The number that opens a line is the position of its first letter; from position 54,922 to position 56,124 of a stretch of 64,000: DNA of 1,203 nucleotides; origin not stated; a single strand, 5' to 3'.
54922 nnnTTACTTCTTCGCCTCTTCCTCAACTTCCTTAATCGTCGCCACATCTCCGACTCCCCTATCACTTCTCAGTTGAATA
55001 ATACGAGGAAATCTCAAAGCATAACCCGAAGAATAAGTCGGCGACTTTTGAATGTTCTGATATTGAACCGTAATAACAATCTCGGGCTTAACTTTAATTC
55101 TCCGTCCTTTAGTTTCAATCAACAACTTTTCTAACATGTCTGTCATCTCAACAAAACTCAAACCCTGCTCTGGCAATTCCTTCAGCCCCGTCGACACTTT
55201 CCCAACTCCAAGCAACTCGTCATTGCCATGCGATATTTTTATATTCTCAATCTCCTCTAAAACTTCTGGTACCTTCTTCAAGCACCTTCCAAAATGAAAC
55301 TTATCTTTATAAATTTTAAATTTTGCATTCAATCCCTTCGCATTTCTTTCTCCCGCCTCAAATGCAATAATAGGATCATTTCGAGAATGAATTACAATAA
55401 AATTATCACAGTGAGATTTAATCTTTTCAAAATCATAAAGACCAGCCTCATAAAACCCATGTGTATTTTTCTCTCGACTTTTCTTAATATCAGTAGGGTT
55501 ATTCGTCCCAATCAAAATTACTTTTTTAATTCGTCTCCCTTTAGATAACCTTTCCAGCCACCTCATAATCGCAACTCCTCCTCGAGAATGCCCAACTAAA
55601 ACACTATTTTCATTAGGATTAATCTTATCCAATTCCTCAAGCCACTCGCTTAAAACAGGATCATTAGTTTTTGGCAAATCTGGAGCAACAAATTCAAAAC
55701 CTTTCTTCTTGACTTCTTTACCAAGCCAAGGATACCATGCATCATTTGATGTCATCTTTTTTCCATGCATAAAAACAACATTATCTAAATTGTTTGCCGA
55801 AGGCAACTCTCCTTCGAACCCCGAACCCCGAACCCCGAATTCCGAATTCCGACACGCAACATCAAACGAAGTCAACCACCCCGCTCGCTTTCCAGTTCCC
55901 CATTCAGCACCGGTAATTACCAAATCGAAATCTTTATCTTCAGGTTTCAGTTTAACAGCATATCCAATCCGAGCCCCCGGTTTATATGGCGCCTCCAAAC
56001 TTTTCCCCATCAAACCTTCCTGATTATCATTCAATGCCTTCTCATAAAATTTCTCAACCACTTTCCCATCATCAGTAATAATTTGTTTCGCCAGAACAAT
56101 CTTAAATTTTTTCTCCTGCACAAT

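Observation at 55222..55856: ATP-dependent DNA ligase with a complete alpha/beta-hydrolase domain inserted in its OB domain, bordered by a heptamer array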

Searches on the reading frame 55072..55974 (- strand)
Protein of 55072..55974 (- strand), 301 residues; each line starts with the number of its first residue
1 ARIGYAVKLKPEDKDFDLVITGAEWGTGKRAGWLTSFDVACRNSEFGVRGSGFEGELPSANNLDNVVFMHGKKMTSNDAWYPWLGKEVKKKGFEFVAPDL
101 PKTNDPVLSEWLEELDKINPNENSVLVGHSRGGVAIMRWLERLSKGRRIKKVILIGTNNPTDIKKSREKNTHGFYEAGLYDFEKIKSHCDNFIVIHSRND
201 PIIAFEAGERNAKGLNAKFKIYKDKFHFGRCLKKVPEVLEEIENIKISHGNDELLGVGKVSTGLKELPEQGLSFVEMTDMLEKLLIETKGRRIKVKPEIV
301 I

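Call 44: search_protein_representatives(protein=window:55072-55974:-)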
Query: 301 residues. Proteins with E-value up to 0.001 (for the whole library): 1887; up to 1e-10: 580; up to 1e-30: 11. The best 150 are listed.
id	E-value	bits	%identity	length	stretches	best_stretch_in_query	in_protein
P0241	2.4e-61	224.3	53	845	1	56-250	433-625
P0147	7.1e-61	222.8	56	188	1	65-244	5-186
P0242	6.6e-58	213.0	57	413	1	64-242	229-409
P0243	8.8e-51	189.6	38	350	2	65-242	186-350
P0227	4.8e-50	187.2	47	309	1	69-245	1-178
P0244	3.7e-49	184.3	48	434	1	65-246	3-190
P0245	9.7e-45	169.8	42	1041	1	61-243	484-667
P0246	4.4e-43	164.3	41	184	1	64-243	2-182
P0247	3.0e-38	148.5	42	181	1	65-241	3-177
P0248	5.6e-34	134.4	34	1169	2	65-242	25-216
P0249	7.4e-31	124.2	39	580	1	64-238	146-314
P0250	2.8e-30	122.3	47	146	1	65-180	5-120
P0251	2.6e-29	119.1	42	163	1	62-193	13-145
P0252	3.6e-29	118.6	47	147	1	69-198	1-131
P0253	7.2e-29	117.6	39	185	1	65-228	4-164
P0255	5.9e-27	111.4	39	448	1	63-232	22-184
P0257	2.4e-25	106.1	38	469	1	65-230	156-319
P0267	1.6e-22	96.8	33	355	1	66-254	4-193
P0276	1.9e-21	93.3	36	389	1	59-228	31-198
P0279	2.2e-21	93.0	33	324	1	65-244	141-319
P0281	3.2e-21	92.5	38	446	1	62-229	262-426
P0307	3.6e-19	85.8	35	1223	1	64-254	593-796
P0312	9.3e-19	84.4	38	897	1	65-220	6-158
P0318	1.4e-18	83.9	33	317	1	65-230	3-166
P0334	7.3e-18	81.5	37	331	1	78-245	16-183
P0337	7.9e-18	81.4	34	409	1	65-230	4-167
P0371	8.0e-17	78.1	30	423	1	64-229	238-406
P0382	1.6e-16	77.1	34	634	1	76-233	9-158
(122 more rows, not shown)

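Call 46: search_protein_families(library=pfam, proteins=[P0241, P0245, P0249, P0307, P0248, P0257, P0242, P0244, P0243, P0312], max_evalue=0.001)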
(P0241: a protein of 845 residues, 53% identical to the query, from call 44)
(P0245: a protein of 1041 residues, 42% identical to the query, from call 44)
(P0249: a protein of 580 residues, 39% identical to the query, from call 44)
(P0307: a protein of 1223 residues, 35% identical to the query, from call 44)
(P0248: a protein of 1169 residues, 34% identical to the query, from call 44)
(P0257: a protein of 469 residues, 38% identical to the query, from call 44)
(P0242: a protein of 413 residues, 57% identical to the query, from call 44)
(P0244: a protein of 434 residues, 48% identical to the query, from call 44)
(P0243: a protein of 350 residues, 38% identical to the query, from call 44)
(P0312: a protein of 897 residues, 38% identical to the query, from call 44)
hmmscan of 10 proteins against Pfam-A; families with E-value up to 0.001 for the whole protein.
P0241 (845 aa): 9 families
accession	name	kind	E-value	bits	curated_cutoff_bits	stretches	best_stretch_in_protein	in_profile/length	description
PF17757.6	UvrB_inter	-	1.5e-26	92.8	22.9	1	163-251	2-91/91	UvrB interaction domain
PF12344.14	UvrB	-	5e-21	74.7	27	1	747-789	1-43/43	Ultra-violet resistance protein B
PF00271.37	Helicase_C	-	4.2e-19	69.3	23.5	1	634-740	10-109/110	Helicase conserved C-terminal domain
PF06821.19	Ser_hydrolase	-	1.9e-14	54.4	22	1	441-609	2-159/172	Serine hydrolase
PF04851.21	ResIII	-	6.3e-14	52.7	22.5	1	14-89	2-82/164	Type III restriction enzyme, res subunit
PF02151.25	UVR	-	2.7e-06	27.4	21.5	1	808-841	2-35/36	UvrB/uvrC motif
PF00270.35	DEAD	-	3e-06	27.5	26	1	20-89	4-76/167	DEAD/DEAH box helicase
PF00561.26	Abhydrolase_1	-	1.2e-05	25.5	25.8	1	485-531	61-102/245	alpha/beta hydrolase fold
PF13604.12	AAA_30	-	0.00085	19.5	27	0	20-79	6-65/191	AAA domain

P0245 (1041 aa): 9 families
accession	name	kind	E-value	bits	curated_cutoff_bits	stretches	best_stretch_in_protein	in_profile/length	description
PF03483.22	B3_4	-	8.4e-47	159.4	29.3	1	244-422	2-174/174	B3/4 domain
PF17759.6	tRNA_synthFbeta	-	5e-32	111.5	22.4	1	702-927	1-213/214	Phenylalanyl tRNA synthetase beta chain CLM domain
PF03484.21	B5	-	2.4e-15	56.9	28.6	1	663-699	32-67/67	tRNA synthetase B5 domain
PF01588.26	tRNA_bind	-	3.3e-14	53.2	27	1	54-167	2-95/96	Putative tRNA binding domain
PF06821.19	Ser_hydrolase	-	4.1e-13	50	22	1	490-652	2-154/172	Serine hydrolase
PF03147.19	FDX-ACB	-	6.3e-11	43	31.1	1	944-1039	1-92/94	Ferredoxin-fold anticodon binding domain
PF00561.26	Abhydrolase_1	-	4.9e-06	26.8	25.8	1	530-589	54-113/245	alpha/beta hydrolase fold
PF12697.13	Abhydrolase_6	-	5.2e-05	24.4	26.3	1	500-602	11-116/217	Alpha/beta hydrolase family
PF05728.18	UPF0227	-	0.00052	20.4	21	0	489-564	2-77/187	Uncharacterised protein family (UPF0227)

P0249 (580 aa): 6 families
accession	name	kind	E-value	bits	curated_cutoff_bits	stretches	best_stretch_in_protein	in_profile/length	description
PF00551.24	Formyl_trans_N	-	1.9e-29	103.1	26.1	1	346-453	71-178/181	Formyl transferase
PF01809.23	YidD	-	1.3e-10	41.3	27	1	9-82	2-66/67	Putative membrane protein insertion efficiency factor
PF06821.19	Ser_hydrolase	-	1.6e-08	35.1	22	1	203-303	54-154/172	Serine hydrolase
PF02911.23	Formyl_trans_C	-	4.6e-08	33.6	21.1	1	480-576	2-99/100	Formyl transferase, C-terminal domain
PF00561.26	Abhydrolase_1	-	0.00016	21.9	25.8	1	190-246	55-113/245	alpha/beta hydrolase fold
PF12146.15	Hydrolase_4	-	0.00057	19.7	27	0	197-237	69-109/239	Serine aminopeptidase, S33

P0307 (1223 aa): 10 families
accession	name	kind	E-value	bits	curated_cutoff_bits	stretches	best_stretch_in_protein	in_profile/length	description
PF13603.12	tRNA-synt_1_2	-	5.9e-58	195.8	25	1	462-593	19-146/185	Leucyl-tRNA synthetase, editing domain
PF00133.28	tRNA-synt_1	-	5.5e-54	184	22.7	2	13-224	1-225/414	tRNA synthetases class I (I, L, M and V)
PF09334.17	tRNA-synt_1g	-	4.4e-31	108.5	20.1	3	41-184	7-146/391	tRNA synthetases class I (M)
PF08264.19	Anticodon_1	-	1e-19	71.3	25.1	1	1073-1183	4-141/148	Anticodon-binding domain of tRNA ligase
PF06821.19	Ser_hydrolase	-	1.7e-19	70.8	22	1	595-770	1-155/172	Serine hydrolase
PF01406.26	tRNA-synt_1e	-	7.1e-07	29.3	27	0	995-1028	246-279/301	tRNA synthetases class I (C) catalytic domain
PF01725.21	Ham1p_like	-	3.4e-06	27.5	22.5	1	255-326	1-72/186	Ham1 family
PF00561.26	Abhydrolase_1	-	7.7e-06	26.2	25.8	0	595-630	3-36/245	alpha/beta hydrolase fold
PF12146.15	Hydrolase_4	-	0.00029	20.7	27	0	590-739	2-161/239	Serine aminopeptidase, S33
PF17032.10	Zn_ribbon_15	-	0.00076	20.7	28.9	0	132-187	16-65/73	zinc-ribbon family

P0248 (1169 aa): 10 families
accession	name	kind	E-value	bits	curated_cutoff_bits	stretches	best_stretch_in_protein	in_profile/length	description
PF13603.12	tRNA-synt_1_2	-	2.5e-56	190.5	25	1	418-542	22-146/185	Leucyl-tRNA synthetase, editing domain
PF06821.19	Ser_hydrolase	-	5.8e-40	137.5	22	2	26-212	1-166/172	Serine hydrolase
PF00133.28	tRNA-synt_1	-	1e-24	87.5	22.7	1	717-926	214-406/414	tRNA synthetases class I (I, L, M and V)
PF00561.26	Abhydrolase_1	-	2.2e-19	70.5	25.8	2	224-324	1-105/245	alpha/beta hydrolase fold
PF08264.19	Anticodon_1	-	1.2e-15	58.2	25.1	1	964-1088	2-127/148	Anticodon-binding domain of tRNA ligase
PF00293.34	NUDIX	-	1.8e-15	57.6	21.1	1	574-669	26-118/134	NUDIX domain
PF12697.13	Abhydrolase_6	-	3.5e-12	47.9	26.3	2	226-338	1-114/217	Alpha/beta hydrolase family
PF09334.17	tRNA-synt_1g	-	2.4e-08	33.6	20.1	1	890-939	323-372/391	tRNA synthetases class I (M)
PF12146.15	Hydrolase_4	-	1.5e-05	24.9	27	0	84-177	77-166/239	Serine aminopeptidase, S33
PF02450.21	LCAT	-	0.00033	20.4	21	0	75-106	113-144/392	Lecithin:cholesterol acyltransferase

P0257 (469 aa): 2 families
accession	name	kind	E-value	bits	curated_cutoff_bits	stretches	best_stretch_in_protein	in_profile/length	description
PF00551.24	Formyl_trans_N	-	8.3e-24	84.8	26.1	1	361-467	65-171/181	Formyl transferase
PF01809.23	YidD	-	6.2e-09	35.9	27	1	14-85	3-66/67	Putative membrane protein insertion efficiency factor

P0242 (413 aa): 7 families
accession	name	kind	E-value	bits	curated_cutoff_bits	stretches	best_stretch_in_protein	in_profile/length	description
PF06821.19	Ser_hydrolase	-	3.3e-16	60.1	22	1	232-396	2-157/172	Serine hydrolase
PF00561.26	Abhydrolase_1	-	7.8e-09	36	25.8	1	231-325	3-103/245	alpha/beta hydrolase fold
PF01725.21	Ham1p_like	-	1.4e-08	35.3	22.5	1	24-103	2-78/186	Ham1 family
PF12697.13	Abhydrolase_6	-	7.4e-05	24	26.3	1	231-322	1-93/217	Alpha/beta hydrolase family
PF12146.15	Hydrolase_4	-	0.00015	21.6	27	0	275-326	64-113/239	Serine aminopeptidase, S33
PF05990.18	DUF900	-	0.00059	19.8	20.5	0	273-366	80-165/232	Alpha/beta hydrolase of unknown function (DUF900)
PF12695.13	Abhydrolase_5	-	0.00071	19.8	27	0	231-337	2-104/164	Alpha/beta hydrolase family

P0244 (434 aa): 3 families
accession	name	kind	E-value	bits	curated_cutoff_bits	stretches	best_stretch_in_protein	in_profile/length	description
PF06821.19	Ser_hydrolase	-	1.6e-10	41.6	22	1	5-168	2-155/172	Serine hydrolase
PF12697.13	Abhydrolase_6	-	3.9e-06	28.1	26.3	1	4-95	1-93/217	Alpha/beta hydrolase family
PF12146.15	Hydrolase_4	-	0.00083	19.2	27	0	51-96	67-110/239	Serine aminopeptidase, S33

P0243 (350 aa): 13 families
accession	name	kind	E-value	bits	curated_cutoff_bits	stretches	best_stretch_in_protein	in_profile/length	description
PF06821.19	Ser_hydrolase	-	9.3e-27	94.5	22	2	188-337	2-155/172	Serine hydrolase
PF12697.13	Abhydrolase_6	-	2e-14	55.2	26.3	2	15-238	25-216/217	Alpha/beta hydrolase family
PF00561.26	Abhydrolase_1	-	9.8e-13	48.8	25.8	2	64-122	71-130/245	alpha/beta hydrolase fold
PF12146.15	Hydrolase_4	-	3.1e-11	43.5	27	1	49-113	64-127/239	Serine aminopeptidase, S33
PF10230.15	LIDHydrolase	-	6.2e-07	29.8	27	0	53-95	75-118/262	Lipid-droplet associated hydrolase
PF00756.26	Esterase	-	1.1e-06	29.1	22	0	46-100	98-153/251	Putative esterase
PF01764.32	Lipase_3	-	2.6e-06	27.8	22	0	41-104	44-108/140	Lipase (class 3)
PF12695.13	Abhydrolase_5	-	3.6e-06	27.3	27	0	232-283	45-94/164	Alpha/beta hydrolase family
PF05990.18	DUF900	-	1.6e-05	25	20.5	0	229-309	80-165/232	Alpha/beta hydrolase of unknown function (DUF900)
PF02230.22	Abhydrolase_2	-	2.2e-05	24.8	23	0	38-105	90-148/217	Phospholipase/Carboxylesterase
PF12048.14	DUF3530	-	2.3e-05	24.3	29.8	0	63-103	196-237/310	Protein of unknown function (DUF3530)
PF00975.26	Thioesterase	-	2.6e-05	25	26.4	0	65-124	69-131/226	Thioesterase domain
PF11288.14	DUF3089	-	0.00063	19.8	23.4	0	236-278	87-128/207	Protein of unknown function (DUF3089)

P0312 (897 aa): 9 families
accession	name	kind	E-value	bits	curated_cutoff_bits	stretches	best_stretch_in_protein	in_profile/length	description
PF13603.12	tRNA-synt_1_2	-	3.3e-51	173.8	25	1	181-312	21-147/185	Leucyl-tRNA synthetase, editing domain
PF08264.19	Anticodon_1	-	1.7e-21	77.1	25.1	1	745-860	3-145/148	Anticodon-binding domain of tRNA ligase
PF00133.28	tRNA-synt_1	-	1.8e-21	76.8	22.7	1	498-714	228-413/414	tRNA synthetases class I (I, L, M and V)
PF00293.34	NUDIX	-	1e-11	45.4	21.1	1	318-437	3-123/134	NUDIX domain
PF06821.19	Ser_hydrolase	-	1.6e-10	41.6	22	1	8-167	2-154/172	Serine hydrolase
PF09334.17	tRNA-synt_1g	-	6.9e-07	28.8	20.1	1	661-718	313-370/391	tRNA synthetases class I (M)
PF00561.26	Abhydrolase_1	-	1.9e-05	24.9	25.8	1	7-101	3-105/245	alpha/beta hydrolase fold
PF12146.15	Hydrolase_4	-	9.9e-05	22.2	27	1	53-113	66-125/239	Serine aminopeptidase, S33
PF10230.15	LIDHydrolase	-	0.00082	19.6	27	0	49-105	65-122/262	Lipid-droplet associated hydrolase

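Call 50: find_encoding_contigs(protein=P0241, flank=3000, max_places=2)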
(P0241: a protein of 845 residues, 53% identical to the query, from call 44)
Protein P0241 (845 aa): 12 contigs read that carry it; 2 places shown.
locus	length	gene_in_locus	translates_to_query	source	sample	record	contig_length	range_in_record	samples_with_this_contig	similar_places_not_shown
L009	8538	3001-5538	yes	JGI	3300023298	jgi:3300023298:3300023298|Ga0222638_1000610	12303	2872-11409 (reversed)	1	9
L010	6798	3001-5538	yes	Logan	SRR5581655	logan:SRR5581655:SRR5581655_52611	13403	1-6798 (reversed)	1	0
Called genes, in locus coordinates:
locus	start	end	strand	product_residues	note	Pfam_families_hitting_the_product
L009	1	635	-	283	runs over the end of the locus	-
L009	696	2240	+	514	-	PF01541:GIY-YIG, PF27096:UvrC_M, PF02151:UVR, PF22920:UvrC_RNaseH, PF08459:UvrC_RNaseH_dom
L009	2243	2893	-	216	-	PF03009:GDPD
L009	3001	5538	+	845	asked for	PF00270:DEAD (faint), PF04851:ResIII, PF17757:UvrB_inter, PF27431:UvrB_3rd, PF06821:Ser_hydrolase, PF00271:Helicase_C, PF12344:UvrB, PF02151:UVR (weak), +1 more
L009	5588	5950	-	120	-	-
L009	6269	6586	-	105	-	-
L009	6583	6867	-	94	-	-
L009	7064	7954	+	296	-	PF01734:Patatin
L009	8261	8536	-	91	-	PF01797:Y1_Tnp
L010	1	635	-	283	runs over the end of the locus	-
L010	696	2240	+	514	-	PF01541:GIY-YIG, PF27096:UvrC_M, PF02151:UVR, PF22920:UvrC_RNaseH, PF08459:UvrC_RNaseH_dom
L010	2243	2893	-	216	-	PF03009:GDPD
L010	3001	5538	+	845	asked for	PF00270:DEAD (faint), PF04851:ResIII, PF17757:UvrB_inter, PF27431:UvrB_3rd, PF06821:Ser_hydrolase, PF00271:Helicase_C, PF12344:UvrB, PF02151:UVR (weak), +1 more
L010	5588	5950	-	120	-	-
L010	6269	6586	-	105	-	-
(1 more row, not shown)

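Call 60: search_protein_families(library=pfam, proteins=[P0255, P0281, P0337, P0371, P0382, P0267, P0276, P0279, P0334, P0318], max_evalue=0.00001)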
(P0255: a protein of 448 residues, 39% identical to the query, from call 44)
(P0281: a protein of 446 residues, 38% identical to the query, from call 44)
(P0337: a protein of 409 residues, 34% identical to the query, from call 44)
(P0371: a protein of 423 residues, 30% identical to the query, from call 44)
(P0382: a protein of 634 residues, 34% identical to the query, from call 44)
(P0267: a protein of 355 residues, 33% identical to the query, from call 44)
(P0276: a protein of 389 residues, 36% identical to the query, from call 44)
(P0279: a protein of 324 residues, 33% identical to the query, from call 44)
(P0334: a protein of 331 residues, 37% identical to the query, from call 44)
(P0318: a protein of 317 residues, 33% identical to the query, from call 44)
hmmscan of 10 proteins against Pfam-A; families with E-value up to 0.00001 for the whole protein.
P0255 (448 aa): 1 family
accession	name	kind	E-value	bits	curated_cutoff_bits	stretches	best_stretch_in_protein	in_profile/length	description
PF00551.24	Formyl_trans_N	-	2.4e-23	83.3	26.1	1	215-322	66-173/181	Formyl transferase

P0281 (446 aa): 3 families
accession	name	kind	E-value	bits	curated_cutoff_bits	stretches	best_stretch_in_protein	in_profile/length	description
PF06821.19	Ser_hydrolase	-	3e-16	60.2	22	1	267-434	2-163/172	Serine hydrolase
PF00561.26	Abhydrolase_1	-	1.8e-07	31.5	25.8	0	267-373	4-120/245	alpha/beta hydrolase fold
PF12697.13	Abhydrolase_6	-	1.8e-06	29.3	26.3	1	267-378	2-113/217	Alpha/beta hydrolase family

P0337 (409 aa): 3 families
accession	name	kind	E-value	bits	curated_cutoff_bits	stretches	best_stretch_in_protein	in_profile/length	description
PF03575.23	Peptidase_S51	-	9.3e-31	107.5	23.9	1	204-406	15-205/206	Peptidase family S51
PF06821.19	Ser_hydrolase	-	4.4e-20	72.7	22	1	6-177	2-164/172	Serine hydrolase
PF00561.26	Abhydrolase_1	-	3.1e-09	37.3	25.8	0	6-110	4-113/245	alpha/beta hydrolase fold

P0371 (423 aa): 3 families
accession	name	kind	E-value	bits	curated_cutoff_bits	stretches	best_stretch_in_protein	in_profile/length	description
PF06821.19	Ser_hydrolase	-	1.7e-24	87.1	22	1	241-421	2-170/172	Serine hydrolase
PF10230.15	LIDHydrolase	-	5.2e-06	26.8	27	0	294-337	80-122/262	Lipid-droplet associated hydrolase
PF00561.26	Abhydrolase_1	-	7.2e-06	26.3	25.8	0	240-341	3-108/245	alpha/beta hydrolase fold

P0382 (634 aa): 5 families
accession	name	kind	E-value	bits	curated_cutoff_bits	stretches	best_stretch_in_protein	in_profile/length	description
PF00133.28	tRNA-synt_1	-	9.2e-44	150.3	22.7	1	156-300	280-413/414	tRNA synthetases class I (I, L, M and V)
PF08264.19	Anticodon_1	-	6e-39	133.7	25.1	1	344-512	1-147/148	Anticodon-binding domain of tRNA ligase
PF10458.14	Val_tRNA-synt_C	-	5.8e-13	49.3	25.9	1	570-632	3-65/66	Valyl tRNA synthetase tRNA binding arm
PF06821.19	Ser_hydrolase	-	2.8e-09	37.6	22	1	3-156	5-158/172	Serine hydrolase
PF09334.17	tRNA-synt_1g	-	3.9e-06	26.3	20.1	1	240-308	307-374/391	tRNA synthetases class I (M)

P0267 (355 aa): 3 families
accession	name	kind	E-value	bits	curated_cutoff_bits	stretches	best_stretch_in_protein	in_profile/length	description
PF06821.19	Ser_hydrolase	-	7.2e-23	81.8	22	1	5-169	2-157/172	Serine hydrolase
PF00293.34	NUDIX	-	3.4e-18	66.4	21.1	1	219-333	4-121/134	NUDIX domain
PF12697.13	Abhydrolase_6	-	6.6e-07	30.6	26.3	0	21-102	20-97/217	Alpha/beta hydrolase family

P0276 (389 aa): 2 families
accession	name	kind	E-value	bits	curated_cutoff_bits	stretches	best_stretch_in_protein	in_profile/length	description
PF06821.19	Ser_hydrolase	-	3.7e-23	82.7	22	1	39-199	2-155/172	Serine hydrolase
PF12697.13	Abhydrolase_6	-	2.8e-08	35.1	26.3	1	39-146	2-109/217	Alpha/beta hydrolase family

P0279 (324 aa): 1 family
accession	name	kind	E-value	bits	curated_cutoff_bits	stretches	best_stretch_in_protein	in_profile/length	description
PF06821.19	Ser_hydrolase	-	6.6e-28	98.2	22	1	142-318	1-171/172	Serine hydrolase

P0334 (331 aa): 2 families
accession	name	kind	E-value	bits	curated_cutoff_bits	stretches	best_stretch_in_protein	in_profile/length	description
PF06821.19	Ser_hydrolase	-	7.1e-22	78.6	22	1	5-178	2-168/172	Serine hydrolase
PF00561.26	Abhydrolase_1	-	8e-06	26.1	25.8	0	57-98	65-109/245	alpha/beta hydrolase fold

P0318 (317 aa): 5 families
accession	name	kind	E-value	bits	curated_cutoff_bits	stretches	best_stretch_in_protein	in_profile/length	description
PF06821.19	Ser_hydrolase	-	2.9e-20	73.3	22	1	5-180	2-168/172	Serine hydrolase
PF00903.31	Glyoxalase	-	4.2e-14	53.4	20.6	1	190-314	2-121/121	Glyoxalase/Bleomycin resistance protein/Dioxygenase superfamily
PF00561.26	Abhydrolase_1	-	8.6e-10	39.1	25.8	1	5-109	4-113/245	alpha/beta hydrolase fold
PF13669.12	Glyoxalase_4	-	1.2e-08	35.7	27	1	192-303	2-109/109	Glyoxalase/Bleomycin resistance protein/Dioxygenase superfamily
PF12697.13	Abhydrolase_6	-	3.4e-07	31.6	26.3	1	5-101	2-94/217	Alpha/beta hydrolase family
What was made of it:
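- The family is also nested in or fused to unrelated hosts: PheRS-beta, LeuRS, ValRS (N-terminal on a partial sequence), Fmt, NUDIX, Ham1, peptidase S51 and glyoxalase (calls 46, 60).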
